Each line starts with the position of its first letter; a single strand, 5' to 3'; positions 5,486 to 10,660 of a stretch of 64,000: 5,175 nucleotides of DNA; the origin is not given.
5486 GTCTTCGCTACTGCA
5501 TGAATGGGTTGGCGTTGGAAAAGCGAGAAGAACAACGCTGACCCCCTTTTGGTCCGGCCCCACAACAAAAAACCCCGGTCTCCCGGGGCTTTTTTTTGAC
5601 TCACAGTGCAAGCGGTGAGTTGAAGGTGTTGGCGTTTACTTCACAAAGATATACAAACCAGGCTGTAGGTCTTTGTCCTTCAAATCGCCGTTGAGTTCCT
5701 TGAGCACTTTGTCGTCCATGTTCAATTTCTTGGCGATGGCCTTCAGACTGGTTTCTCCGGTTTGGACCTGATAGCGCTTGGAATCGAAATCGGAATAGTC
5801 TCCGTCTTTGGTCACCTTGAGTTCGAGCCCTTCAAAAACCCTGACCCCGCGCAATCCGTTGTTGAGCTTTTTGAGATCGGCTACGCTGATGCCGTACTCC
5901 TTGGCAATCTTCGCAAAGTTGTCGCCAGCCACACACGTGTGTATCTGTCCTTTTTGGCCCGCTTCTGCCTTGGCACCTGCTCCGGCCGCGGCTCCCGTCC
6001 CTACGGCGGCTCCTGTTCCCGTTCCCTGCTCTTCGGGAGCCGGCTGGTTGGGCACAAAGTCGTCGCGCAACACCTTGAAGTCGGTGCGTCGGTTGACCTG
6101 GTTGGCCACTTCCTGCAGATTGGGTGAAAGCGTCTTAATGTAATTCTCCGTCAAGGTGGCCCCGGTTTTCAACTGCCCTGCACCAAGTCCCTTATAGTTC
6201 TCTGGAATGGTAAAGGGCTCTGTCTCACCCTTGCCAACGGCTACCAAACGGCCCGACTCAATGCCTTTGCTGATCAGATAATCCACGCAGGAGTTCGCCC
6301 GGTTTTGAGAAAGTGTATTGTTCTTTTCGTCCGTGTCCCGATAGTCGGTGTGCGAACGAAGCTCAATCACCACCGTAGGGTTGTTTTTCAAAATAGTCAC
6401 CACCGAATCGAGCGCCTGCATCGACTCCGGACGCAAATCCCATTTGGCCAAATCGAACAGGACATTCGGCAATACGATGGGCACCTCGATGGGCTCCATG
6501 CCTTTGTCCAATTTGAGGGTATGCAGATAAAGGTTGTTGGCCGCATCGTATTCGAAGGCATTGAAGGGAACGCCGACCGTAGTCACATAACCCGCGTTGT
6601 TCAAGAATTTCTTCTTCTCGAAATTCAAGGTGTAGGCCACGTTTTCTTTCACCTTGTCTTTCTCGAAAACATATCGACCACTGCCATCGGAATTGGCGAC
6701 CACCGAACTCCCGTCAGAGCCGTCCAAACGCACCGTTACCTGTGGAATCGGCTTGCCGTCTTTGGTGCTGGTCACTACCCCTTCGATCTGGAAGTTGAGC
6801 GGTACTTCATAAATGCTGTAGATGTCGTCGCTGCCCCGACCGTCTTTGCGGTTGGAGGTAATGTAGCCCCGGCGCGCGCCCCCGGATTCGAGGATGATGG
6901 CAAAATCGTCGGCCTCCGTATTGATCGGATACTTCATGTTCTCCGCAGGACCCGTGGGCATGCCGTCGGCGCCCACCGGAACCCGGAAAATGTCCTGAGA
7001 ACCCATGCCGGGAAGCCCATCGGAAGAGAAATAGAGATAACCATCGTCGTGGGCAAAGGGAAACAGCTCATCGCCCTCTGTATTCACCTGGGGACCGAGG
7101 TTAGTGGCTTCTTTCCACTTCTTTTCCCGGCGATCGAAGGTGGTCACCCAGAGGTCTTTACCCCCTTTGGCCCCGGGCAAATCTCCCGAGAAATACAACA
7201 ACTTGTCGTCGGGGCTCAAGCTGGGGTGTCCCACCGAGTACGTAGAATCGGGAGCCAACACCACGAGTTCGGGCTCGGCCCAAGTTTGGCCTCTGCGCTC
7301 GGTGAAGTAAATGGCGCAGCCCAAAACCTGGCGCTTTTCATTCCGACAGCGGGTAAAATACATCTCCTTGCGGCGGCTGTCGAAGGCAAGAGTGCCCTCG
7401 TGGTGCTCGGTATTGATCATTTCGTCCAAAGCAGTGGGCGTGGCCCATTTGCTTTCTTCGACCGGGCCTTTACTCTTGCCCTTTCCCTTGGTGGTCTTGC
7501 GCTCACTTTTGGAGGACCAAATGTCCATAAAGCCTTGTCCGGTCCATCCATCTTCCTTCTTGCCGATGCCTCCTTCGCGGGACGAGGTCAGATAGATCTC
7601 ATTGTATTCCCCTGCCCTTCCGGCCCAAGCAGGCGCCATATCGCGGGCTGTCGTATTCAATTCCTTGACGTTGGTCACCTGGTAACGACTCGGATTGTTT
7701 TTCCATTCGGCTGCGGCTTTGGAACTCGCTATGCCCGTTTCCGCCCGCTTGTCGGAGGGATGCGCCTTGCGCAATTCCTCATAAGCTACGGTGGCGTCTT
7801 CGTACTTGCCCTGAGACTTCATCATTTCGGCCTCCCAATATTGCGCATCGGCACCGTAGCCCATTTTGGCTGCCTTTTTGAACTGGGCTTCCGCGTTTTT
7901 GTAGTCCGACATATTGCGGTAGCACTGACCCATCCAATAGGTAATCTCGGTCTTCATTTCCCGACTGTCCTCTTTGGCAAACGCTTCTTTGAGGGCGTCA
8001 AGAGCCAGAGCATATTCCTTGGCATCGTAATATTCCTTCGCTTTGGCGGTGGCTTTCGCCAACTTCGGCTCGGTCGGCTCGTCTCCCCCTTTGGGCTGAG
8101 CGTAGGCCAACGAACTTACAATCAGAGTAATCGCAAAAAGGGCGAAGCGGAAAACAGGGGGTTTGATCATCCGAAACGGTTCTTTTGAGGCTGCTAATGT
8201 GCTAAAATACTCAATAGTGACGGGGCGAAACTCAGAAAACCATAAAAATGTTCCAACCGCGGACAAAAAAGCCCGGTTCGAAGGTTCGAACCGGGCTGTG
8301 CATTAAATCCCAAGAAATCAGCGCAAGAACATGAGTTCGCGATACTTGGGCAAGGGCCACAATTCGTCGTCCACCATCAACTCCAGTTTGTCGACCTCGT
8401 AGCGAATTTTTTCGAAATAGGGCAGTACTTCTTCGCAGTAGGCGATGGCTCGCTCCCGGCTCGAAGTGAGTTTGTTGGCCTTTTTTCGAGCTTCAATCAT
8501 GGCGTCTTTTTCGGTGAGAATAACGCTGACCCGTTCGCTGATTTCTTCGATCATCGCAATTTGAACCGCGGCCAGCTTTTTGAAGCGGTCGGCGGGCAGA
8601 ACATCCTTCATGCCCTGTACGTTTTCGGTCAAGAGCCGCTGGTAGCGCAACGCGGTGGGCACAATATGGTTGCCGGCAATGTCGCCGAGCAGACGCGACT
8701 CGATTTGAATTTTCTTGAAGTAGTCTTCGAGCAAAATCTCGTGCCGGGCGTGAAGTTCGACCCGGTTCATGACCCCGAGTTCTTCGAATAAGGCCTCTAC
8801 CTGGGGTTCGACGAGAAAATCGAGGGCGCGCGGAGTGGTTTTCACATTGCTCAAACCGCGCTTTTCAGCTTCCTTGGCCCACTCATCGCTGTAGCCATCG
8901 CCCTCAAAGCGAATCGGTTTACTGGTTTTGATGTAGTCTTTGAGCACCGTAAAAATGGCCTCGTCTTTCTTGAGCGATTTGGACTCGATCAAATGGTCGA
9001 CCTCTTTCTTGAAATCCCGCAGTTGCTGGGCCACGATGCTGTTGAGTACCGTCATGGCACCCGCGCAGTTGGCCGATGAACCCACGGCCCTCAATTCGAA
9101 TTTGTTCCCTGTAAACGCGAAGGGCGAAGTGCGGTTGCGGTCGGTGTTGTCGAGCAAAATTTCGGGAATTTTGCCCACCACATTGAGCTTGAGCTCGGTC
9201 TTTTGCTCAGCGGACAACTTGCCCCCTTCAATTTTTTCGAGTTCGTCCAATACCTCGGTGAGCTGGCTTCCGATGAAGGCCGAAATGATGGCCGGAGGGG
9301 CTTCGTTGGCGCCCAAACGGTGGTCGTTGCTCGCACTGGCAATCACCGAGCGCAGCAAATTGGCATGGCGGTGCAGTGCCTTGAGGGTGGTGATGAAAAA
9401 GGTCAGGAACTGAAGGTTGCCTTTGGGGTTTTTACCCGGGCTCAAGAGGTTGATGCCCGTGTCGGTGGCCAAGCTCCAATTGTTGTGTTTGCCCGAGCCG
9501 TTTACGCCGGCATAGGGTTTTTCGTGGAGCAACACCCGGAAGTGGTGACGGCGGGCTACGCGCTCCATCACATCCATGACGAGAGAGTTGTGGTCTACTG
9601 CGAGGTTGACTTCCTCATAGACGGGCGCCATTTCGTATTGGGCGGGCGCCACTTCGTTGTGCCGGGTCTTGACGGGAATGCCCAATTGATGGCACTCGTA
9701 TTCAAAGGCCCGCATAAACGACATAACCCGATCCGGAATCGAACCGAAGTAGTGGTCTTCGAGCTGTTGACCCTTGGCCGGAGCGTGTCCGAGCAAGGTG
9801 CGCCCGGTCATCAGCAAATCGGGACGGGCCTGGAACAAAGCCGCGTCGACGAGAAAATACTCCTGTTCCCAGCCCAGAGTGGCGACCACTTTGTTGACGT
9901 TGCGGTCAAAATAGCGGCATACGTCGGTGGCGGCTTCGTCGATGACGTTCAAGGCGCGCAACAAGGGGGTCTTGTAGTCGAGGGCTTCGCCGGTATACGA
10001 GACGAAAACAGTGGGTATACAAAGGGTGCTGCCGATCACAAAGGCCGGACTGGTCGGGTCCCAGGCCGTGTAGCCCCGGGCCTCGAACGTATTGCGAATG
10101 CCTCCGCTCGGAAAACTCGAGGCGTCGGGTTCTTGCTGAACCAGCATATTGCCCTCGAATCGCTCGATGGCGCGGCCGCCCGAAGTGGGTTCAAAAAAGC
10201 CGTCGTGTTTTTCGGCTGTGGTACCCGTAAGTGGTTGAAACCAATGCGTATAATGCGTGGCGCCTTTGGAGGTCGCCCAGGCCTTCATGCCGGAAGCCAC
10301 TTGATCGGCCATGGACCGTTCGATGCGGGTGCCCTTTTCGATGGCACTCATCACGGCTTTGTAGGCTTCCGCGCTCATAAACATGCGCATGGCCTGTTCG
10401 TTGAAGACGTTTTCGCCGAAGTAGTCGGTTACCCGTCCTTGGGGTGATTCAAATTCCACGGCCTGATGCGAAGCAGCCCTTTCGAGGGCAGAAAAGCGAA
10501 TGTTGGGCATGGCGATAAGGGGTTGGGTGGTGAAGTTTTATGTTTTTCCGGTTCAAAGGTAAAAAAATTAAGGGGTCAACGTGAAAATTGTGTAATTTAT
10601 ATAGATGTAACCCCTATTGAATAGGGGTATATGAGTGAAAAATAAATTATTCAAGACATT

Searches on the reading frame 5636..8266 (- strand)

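Call 28: search_protein_families(library=pfam, proteins=[window:5636-8266:-], max_evalue=0.0001)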
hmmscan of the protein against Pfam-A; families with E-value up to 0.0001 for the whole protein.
window:5636-8266:- (876 aa): 5 families
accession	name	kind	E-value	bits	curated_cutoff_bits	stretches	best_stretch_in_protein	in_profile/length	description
PF00691.25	OmpA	-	4.9e-16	59.3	27.2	1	604-687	2-87/98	OmpA family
PF01476.26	LysM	-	5e-13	49.2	20.9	1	778-818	3-42/43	LysM domain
PF07676.18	PD40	-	1.3e-09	38.2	20.9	0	346-374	12-38/38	WD40-like Beta Propeller Repeat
PF13620.12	CarboxypepD_reg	-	8.4e-07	29.7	32.3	1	493-557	1-62/82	Carboxypeptidase regulatory-like domain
PF13432.12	TPR_16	-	7.6e-05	23.5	32.7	0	116-172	7-64/65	Tetratricopeptide repeat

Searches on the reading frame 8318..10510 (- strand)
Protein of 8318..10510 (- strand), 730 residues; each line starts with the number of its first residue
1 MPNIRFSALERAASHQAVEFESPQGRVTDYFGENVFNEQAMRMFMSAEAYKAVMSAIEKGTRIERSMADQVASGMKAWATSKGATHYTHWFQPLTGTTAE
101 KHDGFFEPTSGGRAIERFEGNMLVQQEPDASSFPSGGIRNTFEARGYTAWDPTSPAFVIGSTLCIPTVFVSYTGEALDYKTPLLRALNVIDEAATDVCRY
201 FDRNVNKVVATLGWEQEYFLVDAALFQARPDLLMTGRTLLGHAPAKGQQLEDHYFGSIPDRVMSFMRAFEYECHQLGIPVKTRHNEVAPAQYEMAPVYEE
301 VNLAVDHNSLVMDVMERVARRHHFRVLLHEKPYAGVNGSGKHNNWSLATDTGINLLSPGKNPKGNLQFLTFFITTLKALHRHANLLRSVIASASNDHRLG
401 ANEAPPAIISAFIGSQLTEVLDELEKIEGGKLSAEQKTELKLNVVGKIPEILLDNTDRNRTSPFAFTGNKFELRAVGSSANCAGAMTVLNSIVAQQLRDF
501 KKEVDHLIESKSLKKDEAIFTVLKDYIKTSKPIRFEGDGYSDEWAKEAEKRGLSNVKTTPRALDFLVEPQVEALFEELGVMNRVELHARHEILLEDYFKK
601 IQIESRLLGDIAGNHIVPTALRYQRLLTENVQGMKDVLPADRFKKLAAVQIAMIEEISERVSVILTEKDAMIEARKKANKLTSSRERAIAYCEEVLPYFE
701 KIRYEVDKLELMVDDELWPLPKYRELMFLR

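Call 28: search_protein_families(library=pfam, proteins=[window:8318-10510:-], max_evalue=0.0001)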
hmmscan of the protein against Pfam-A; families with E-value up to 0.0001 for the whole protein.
window:8318-10510:- (730 aa): 3 families
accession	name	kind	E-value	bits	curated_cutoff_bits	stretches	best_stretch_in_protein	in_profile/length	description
PF12437.13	GSIII_N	-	1.3e-78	262.7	25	1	28-186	2-160/160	Glutamine synthetase type III N terminal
PF18318.6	Gln-synt_C-ter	-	5.2e-41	139.6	22.7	1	518-635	1-118/118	Glutamine synthetase C-terminal domain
PF00120.29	Gln-synt_C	-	4.8e-18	65.8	24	1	209-376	21-184/344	Glutamine synthetase, catalytic domain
